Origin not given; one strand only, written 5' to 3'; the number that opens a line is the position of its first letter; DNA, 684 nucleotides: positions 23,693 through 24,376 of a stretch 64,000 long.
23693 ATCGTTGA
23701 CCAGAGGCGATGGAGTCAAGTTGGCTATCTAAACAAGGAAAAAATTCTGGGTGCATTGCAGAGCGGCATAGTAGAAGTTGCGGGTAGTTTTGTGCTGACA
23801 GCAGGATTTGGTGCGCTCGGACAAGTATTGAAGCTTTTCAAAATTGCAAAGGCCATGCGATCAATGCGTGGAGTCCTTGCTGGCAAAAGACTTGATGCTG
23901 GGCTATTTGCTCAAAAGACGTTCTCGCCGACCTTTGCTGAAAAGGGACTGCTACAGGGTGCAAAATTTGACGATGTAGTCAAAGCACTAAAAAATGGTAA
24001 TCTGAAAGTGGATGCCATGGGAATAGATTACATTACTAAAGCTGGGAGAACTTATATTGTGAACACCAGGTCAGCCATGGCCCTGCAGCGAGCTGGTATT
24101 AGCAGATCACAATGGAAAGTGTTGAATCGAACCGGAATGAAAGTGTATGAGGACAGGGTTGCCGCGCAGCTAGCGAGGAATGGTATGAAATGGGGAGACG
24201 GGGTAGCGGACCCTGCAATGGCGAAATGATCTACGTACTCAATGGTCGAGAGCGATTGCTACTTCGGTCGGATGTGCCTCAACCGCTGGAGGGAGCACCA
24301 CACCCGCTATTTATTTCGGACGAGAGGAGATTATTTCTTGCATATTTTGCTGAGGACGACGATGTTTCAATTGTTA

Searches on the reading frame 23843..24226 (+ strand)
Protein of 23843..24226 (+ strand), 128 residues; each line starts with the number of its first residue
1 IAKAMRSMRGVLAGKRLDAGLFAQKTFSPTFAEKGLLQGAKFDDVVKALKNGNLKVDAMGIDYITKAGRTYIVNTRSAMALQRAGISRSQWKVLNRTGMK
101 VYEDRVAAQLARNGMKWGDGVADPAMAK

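Call 33: search_solved_structures(query=A5, max_evalue=10, show_alignments=2)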
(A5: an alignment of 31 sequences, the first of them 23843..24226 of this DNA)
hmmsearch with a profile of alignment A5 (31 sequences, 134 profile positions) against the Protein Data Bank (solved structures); distinct sequences matched with E-value up to 10: 1.
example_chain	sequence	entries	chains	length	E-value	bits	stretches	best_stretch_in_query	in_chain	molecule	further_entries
6mu9_A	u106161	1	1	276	0.6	12.8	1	83-110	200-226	Beta-lactamase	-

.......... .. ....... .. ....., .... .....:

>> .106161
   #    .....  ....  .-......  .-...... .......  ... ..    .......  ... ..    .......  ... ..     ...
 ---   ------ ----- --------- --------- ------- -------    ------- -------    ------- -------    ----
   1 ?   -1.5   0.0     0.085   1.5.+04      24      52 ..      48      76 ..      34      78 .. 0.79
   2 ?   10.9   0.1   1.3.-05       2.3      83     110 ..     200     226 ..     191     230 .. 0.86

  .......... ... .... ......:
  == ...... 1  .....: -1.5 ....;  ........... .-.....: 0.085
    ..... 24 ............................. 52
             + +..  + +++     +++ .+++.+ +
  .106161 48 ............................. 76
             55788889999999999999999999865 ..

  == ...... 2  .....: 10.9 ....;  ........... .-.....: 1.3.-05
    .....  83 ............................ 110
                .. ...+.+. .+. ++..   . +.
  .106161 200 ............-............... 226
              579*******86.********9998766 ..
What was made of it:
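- On Tox-ParBL1 (ParB/Srx-fold toxin): There is no sequence-profile hit to PDB (call 33).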

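Call 37: search_protein_families(library=pfam, alignment_id=A6, max_evalue=10)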
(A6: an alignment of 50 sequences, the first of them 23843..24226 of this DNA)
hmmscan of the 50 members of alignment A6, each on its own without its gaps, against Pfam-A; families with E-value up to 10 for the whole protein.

A. member 1, window:23843-24226:+ (128 aa): 0 families

B. families by the number of members that match (of 50 scanned): 19 families
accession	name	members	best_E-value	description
PF01972.22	SDH_protease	11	0.0023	ClpP-like SDH-type serine proteinase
PF12635.12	DUF3780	7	0.0019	Protein of unknown function (DUF3780)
PF01043.26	SecA_PP_bind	4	0.011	SecA preprotein cross-linking domain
PF03793.24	PASTA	2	0.03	PASTA domain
PF00408.26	PGM_PMM_IV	1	0.0085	Phosphoglucomutase/phosphomannomutase, C-terminal domain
PF18614.7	RNase_II_C_S1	1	0.011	RNase II-type exonuclease C-terminal S1 domain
PF07788.17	PDDEXK_10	1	0.031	PD-(D/E)XK nuclease superfamily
PF13399.11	LytR_C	1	0.07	LytR cell envelope-related transcriptional attenuator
PF12727.12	PBP_like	1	0.11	PBP superfamily domain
PF01620.22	Pollen_allerg_2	1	0.12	Ribonuclease (pollen allergen)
PF12106.13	Colicin_E5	1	0.13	Colicin E5 ribonuclease domain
PF03118.21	RNA_pol_A_CTD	1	0.14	Bacterial RNA polymerase, alpha chain C terminal domain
PF18821.6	LPD7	1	0.15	Large polyvalent protein-associated domain 7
PF03683.19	UPF0175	1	0.2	Uncharacterised protein family (UPF0175)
PF20600.3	ExoX-like_C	1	0.23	Exodeoxyribonuclease X-like C-terminal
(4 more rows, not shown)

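Call 41: predict_structure(alignment_id=A6)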
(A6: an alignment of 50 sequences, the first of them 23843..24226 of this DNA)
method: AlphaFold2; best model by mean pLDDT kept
length: 128 residues; sequences in the alignment: 50
mean_pLDDT: 89.4   pTM: 0.80
mean pLDDT of the five models: 89.4, 86.7, 85.8, 85.2, 85.0
residues with pLDDT >= 90: 99; 70-90: 13; 50-70: 11; < 50: 5
segments of 3 or more residues with pLDDT < 50: 1-3
pLDDT, mean of each block of 10 residues (from residue 1): 50 72 95 93 98 96 95 96 95 96 97 94 84
secondary structure, 60 per line:
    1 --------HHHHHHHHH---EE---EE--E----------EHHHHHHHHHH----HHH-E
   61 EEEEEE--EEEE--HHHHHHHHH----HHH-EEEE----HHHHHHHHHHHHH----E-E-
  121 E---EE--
elements in order: H9-17 H42-51 E60-66 E69-72 H75-83 E92-95 H100-112
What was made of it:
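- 23885..24229 (+): C-terminal toxin tip, a ParB/Srx-like domain of the Tox-ParBL1 type (P543 residues 430-543). AF2 pLDDT 89.4 (call 41).
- On Tox-ParBL1 (ParB/Srx-fold toxin): The AF2 model is confident (pLDDT 89, call 41).
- AF2 gives pLDDT 89 and pTM 0.80 (call 41).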

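Call 46: fold_search(model_id=the predicted structure, library=pdb)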
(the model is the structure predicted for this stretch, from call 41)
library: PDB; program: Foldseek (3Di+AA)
matches with E <= 10: 191; with E <= 0.001: 0
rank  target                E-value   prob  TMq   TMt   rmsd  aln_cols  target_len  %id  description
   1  7bnr_B                3.6e-02  0.89  0.37  0.25   8.7        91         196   16  Crystal structure of a ParB Q52A mutant from Myxococcus xanthus bound to CTPyS (released 2021-09-08)
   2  6ky4                  5.0e-02  0.72  0.35  0.47   5.8        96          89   18  Crystal structure of Sulfiredoxin from Arabidopsis thaliana (released 2019-10-16)
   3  7bnr_A                7.4e-02  0.72  0.35  0.24   8.8        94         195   17  Crystal structure of a ParB Q52A mutant from Myxococcus xanthus bound to CTPyS (released 2021-09-08)
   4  7bnk_A                8.4e-02  0.72  0.35  0.25   8.7        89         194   16  Crystal structure of ParB from Myxococcus xanthus bound to CDP and Monothiophosphate (released 2021-09-08)
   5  7o0n_A                8.9e-02  0.77  0.37  0.26   8.1        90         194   14  Crystal structure of a ParB E93A mutant from Myxococcus xanthus bound to CDP and monothiophosphate (released 2021-09-15)
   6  7bnk_B                1.1e-01  0.63  0.35  0.25   8.9        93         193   16  Crystal structure of ParB from Myxococcus xanthus bound to CDP and Monothiophosphate (released 2021-09-08)
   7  7ol9_B                1.2e-01  0.28  0.27  0.19   8.5        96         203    9  Crystal structure of C-terminally truncated Bacillus subtilis nucleoid occlusion protein (Noc) complexed to the Noc-bi (released 2022-03-09)
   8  7lj1_n                1.7e-01  0.25  0.30  0.36   6.2        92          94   14  Human Prx1-Srx Decameric Complex (released 2021-07-14)
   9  6sdk_A                1.9e-01  0.60  0.36  0.25   6.4        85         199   12  Crystal structure of bacterial ParB dimer bound to CDP (released 2019-10-23)
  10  6sdk_B                2.7e-01  0.47  0.35  0.24   6.8        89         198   11  Crystal structure of bacterial ParB dimer bound to CDP (released 2019-10-23)
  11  7ol9_A                3.5e-01  0.18  0.28  0.20   7.2       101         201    9  Crystal structure of C-terminally truncated Bacillus subtilis nucleoid occlusion protein (Noc) complexed to the Noc-bi (released 2022-03-09)
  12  1vz0_A                5.8e-01  0.41  0.37  0.27  13.0       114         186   10  Chromosome segregation protein Spo0J from Thermus thermophilus (released 2004-07-19)
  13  1vz0_F                8.0e-01  0.20  0.34  0.24  14.4       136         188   11  Chromosome segregation protein Spo0J from Thermus thermophilus (released 2004-07-19)
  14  9rli_P                8.5e-01  0.08  0.24  0.24  11.4       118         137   15  LolCDEdelta(235-252) complex with Pal lipoprotein (released 2026-01-21)
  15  4k28_A                8.5e-01  0.07  0.21  0.14  11.1        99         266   19  2.15 Angstrom resolution crystal structure of a shikimate dehydrogenase family protein from Pseudomonas putida KT2440  (released 2013-04-17)
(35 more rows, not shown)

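Call 90: fold_search(model_id=the predicted structure, library=viral)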
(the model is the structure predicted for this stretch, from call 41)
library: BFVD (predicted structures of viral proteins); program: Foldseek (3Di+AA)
matches with E <= 10: 331; with E <= 0.001: 0
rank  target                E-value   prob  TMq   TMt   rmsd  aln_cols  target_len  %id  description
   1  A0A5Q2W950            3.0e-02  0.87  0.38  0.30  10.6       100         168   14  (no name in the UniProt tables at hand)
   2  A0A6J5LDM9            4.1e-02  0.85  0.42  0.18   9.9       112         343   16  ParB/Sulfiredoxin [uncultured Caudovirales phage]
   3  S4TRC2                4.7e-02  0.41  0.33  0.19  11.6       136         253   15  ParB-like nuclease domain [Salmonella phage SP069]
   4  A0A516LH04            5.0e-02  0.89  0.38  0.17   6.1        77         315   13  (no name in the UniProt tables at hand)
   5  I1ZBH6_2              5.0e-02  0.44  0.31  0.06   9.4       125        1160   14  (no name in the UniProt tables at hand)
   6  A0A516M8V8            5.7e-02  0.84  0.37  0.19   7.8        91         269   10  (no name in the UniProt tables at hand)
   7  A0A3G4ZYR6            6.1e-02  0.66  0.39  0.18  10.8       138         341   10  Uncharacterized protein [Faunusvirus sp.]
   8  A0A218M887            8.9e-02  0.41  0.31  0.34   8.1        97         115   18  ParB-like N-terminal domain-containing protein [Flavobacterium phage VK48]
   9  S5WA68                1.0e-01  0.47  0.38  0.09  10.4       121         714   16  (no name in the UniProt tables at hand)
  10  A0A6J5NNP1            1.2e-01  0.47  0.36  0.12   9.8       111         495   16  ParB/RepB/Spo0J partition protein family [uncultured Caudovirales phage]
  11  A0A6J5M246            1.2e-01  0.44  0.37  0.11  12.2       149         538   10  ParB/RepB/Spo0J partition protein family [uncultured Caudovirales phage]
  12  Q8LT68                1.3e-01  0.33  0.34  0.18   9.3       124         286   11  ParB/Spo0J HTH domain-containing protein [Vibrio phage VpV262]
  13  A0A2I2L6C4            1.4e-01  0.08  0.17  0.14  14.2       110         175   12  Uncharacterized protein [Orpheovirus IHUMI-LCC2]
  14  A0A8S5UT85            1.5e-01  0.25  0.31  0.12  12.1       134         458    8  Chromosome partitioning protein [Siphoviridae sp. ct4fm14]
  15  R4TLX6                1.5e-01  0.18  0.30  0.04  20.0       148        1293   10  (no name in the UniProt tables at hand)
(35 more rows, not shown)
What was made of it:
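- On Tox-ParBL1 (ParB/Srx-fold toxin): ParB/Srx proteins fill the top ranks in PDB and dominate the named top hits in BFVD, but the scores are weak: E 0.03-0.8 and TM 0.3-0.47 (calls 46, 90).
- The named top hits in BFVD are mostly ParB/Srx proteins (calls 46, 90).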
